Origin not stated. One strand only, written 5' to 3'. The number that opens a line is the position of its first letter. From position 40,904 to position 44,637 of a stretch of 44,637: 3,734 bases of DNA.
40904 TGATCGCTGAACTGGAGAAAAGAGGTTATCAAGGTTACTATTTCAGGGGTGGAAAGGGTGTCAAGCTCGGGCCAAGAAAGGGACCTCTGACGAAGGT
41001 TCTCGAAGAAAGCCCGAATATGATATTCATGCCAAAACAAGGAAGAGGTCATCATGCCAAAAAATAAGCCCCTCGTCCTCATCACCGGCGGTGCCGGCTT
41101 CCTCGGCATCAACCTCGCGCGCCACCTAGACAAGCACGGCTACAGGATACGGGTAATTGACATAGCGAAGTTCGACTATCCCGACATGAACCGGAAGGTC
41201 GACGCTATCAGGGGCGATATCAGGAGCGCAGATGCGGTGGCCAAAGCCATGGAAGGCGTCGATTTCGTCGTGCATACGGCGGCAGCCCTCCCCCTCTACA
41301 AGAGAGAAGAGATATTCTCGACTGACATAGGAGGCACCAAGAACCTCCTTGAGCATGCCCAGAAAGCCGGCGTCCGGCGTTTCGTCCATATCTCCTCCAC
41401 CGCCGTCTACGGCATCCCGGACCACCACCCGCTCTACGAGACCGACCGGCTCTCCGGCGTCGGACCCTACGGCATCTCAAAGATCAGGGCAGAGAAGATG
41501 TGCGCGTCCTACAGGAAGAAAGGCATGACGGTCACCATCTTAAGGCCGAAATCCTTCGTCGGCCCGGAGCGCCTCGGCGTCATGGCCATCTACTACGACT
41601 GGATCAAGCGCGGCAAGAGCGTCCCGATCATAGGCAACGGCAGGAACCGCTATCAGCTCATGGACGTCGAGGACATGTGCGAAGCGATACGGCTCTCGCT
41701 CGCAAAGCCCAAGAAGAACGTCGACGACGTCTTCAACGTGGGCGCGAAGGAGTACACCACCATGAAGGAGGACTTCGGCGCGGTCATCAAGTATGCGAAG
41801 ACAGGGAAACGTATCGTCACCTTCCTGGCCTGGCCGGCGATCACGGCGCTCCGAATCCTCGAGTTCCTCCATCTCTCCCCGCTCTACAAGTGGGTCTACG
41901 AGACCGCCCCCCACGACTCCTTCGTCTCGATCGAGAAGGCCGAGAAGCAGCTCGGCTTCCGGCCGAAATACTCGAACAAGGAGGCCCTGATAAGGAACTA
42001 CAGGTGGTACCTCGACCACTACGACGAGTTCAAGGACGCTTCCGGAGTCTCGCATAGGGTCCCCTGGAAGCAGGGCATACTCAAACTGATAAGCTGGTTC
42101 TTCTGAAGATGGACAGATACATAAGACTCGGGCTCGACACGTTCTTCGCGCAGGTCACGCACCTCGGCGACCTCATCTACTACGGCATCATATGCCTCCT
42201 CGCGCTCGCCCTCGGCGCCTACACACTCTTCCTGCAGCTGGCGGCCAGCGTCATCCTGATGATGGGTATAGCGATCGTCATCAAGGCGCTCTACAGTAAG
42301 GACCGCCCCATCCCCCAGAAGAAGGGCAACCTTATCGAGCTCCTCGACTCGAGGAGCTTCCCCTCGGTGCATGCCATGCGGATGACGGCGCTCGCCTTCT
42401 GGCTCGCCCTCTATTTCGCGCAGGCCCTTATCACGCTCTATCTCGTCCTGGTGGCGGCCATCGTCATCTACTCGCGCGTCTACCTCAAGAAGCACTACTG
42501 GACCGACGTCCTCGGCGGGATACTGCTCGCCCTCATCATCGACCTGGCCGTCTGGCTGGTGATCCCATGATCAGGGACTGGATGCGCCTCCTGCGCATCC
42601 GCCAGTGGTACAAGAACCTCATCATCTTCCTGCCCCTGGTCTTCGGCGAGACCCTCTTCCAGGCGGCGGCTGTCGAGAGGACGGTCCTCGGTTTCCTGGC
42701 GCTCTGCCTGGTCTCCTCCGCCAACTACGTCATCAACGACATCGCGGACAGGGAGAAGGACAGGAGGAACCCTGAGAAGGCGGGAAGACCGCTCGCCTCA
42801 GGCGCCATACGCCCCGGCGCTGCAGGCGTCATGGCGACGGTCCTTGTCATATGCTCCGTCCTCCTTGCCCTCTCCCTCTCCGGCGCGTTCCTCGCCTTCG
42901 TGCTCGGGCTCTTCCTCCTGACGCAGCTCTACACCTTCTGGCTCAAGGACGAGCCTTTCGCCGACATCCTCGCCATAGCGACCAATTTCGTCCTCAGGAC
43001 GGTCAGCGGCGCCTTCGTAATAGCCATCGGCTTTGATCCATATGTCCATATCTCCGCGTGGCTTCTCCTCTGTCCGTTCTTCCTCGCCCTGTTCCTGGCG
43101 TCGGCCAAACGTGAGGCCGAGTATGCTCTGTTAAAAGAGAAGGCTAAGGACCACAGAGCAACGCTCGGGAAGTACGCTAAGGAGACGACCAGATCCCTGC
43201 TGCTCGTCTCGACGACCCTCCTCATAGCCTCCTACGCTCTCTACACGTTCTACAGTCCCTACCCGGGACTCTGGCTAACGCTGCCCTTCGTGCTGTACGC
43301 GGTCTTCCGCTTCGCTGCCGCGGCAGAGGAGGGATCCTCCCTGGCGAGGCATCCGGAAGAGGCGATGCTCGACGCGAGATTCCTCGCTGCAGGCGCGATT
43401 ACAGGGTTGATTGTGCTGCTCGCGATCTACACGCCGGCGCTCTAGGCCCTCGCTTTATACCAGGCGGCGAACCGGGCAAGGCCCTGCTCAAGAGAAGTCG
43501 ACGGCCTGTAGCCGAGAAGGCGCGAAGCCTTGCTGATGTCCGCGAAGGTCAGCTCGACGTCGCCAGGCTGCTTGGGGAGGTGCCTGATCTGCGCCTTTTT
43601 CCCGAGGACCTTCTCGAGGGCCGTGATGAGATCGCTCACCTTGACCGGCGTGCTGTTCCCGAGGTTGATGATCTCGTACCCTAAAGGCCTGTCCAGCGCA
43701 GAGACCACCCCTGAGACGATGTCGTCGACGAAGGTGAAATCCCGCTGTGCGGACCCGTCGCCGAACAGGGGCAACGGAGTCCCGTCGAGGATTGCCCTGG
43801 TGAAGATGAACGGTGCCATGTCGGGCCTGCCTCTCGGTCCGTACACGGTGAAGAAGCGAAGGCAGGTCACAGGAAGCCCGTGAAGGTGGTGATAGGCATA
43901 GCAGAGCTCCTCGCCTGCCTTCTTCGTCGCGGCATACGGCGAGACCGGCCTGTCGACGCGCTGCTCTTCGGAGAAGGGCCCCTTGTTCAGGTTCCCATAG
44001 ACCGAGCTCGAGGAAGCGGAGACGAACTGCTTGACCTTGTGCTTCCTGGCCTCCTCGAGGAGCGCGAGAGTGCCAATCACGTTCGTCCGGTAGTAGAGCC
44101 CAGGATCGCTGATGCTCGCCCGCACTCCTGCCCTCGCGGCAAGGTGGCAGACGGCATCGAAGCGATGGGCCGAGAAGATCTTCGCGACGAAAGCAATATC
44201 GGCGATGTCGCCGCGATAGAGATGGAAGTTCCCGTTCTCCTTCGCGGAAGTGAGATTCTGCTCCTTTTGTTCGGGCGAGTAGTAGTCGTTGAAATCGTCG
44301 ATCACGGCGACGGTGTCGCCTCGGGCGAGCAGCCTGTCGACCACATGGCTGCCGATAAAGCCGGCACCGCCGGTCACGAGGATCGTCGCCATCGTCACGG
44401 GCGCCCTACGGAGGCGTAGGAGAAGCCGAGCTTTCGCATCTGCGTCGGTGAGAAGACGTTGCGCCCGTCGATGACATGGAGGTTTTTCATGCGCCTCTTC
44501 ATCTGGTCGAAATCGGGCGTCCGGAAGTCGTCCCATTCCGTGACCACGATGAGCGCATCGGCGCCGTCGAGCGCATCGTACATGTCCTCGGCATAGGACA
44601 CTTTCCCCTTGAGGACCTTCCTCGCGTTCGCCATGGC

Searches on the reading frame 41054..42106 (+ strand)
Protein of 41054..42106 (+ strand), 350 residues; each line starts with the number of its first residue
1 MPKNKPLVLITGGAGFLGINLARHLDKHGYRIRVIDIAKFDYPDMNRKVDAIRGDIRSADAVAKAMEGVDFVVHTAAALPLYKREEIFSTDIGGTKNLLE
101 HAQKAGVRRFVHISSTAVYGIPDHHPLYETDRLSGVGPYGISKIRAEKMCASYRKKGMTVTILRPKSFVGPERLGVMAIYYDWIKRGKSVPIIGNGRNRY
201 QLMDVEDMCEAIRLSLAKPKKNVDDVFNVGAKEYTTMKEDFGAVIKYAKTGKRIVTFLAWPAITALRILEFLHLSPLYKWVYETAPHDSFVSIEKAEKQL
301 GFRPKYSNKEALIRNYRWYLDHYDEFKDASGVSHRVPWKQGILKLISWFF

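Call 13: search_protein_families(library=pfam, proteins=[window:41054-42106:+], max_evalue=0.001)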
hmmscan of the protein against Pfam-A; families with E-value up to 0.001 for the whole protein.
window:41054-42106:+ (350 aa): 9 families
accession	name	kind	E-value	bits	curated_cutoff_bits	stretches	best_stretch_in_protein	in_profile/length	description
PF01370.27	Epimerase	-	1.3e-45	156.1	20.9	1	8-230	1-240/240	NAD dependent epimerase/dehydratase family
PF16363.11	GDP_Man_Dehyd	-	1.6e-28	100.6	27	1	9-311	1-328/332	GDP-mannose 4,6 dehydratase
PF01073.25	3Beta_HSD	-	5.9e-23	81.7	22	1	9-214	1-227/280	3-beta hydroxysteroid dehydrogenase/isomerase family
PF13460.12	NAD_binding_10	-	1.2e-16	61.5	27.2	1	12-172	1-150/184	NAD(P)H-binding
PF02719.21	Polysacc_synt_2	-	4.1e-13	49.6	20.2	1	8-218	1-219/293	Polysaccharide biosynthesis protein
PF07993.18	NAD_binding_4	-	1.7e-12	47.5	20.1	1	44-178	58-217/258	Male sterility protein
PF04321.23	RmlD_sub_bind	-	1.1e-11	44.8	27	1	8-164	3-147/287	RmlD substrate binding domain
PF05368.20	NmrA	-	6.3e-06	26.4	27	1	5-112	2-104/298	NmrA-like family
PF00106.31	adh_short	-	0.0007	19.6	26.6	0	8-69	3-71/195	short chain dehydrogenase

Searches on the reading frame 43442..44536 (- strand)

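Call 13: search_protein_families(library=pfam, proteins=[window:43442-44536:-], max_evalue=0.001)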
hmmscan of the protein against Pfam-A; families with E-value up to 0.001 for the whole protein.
window:43442-44536:- (364 aa): 10 families
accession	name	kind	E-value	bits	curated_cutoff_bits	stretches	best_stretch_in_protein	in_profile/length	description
PF16363.11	GDP_Man_Dehyd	-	1.4e-65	222.4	27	1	53-354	1-330/332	GDP-mannose 4,6 dehydratase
PF01370.27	Epimerase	-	2.6e-65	220.6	20.9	1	52-293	1-240/240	NAD dependent epimerase/dehydratase family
PF01073.25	3Beta_HSD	-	1.5e-21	77.1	22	1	53-281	1-229/280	3-beta hydroxysteroid dehydrogenase/isomerase family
PF02719.21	Polysacc_synt_2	-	9.9e-20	71.3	20.2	1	52-316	1-252/293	Polysaccharide biosynthesis protein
PF04321.23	RmlD_sub_bind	-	7.7e-15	55.2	27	1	51-259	2-177/287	RmlD substrate binding domain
PF07993.18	NAD_binding_4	-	7.9e-13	48.6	20.1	1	54-233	1-209/258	Male sterility protein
PF13460.12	NAD_binding_10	-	1e-08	35.7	27.2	1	56-227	1-142/184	NAD(P)H-binding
PF08659.16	KR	-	2.4e-06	28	22.6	1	50-185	1-146/180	KR domain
PF00106.31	adh_short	-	2.1e-05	24.5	26.6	1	51-138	2-87/195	short chain dehydrogenase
PF05368.20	NmrA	-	0.00031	20.9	27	0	50-122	3-68/298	NmrA-like family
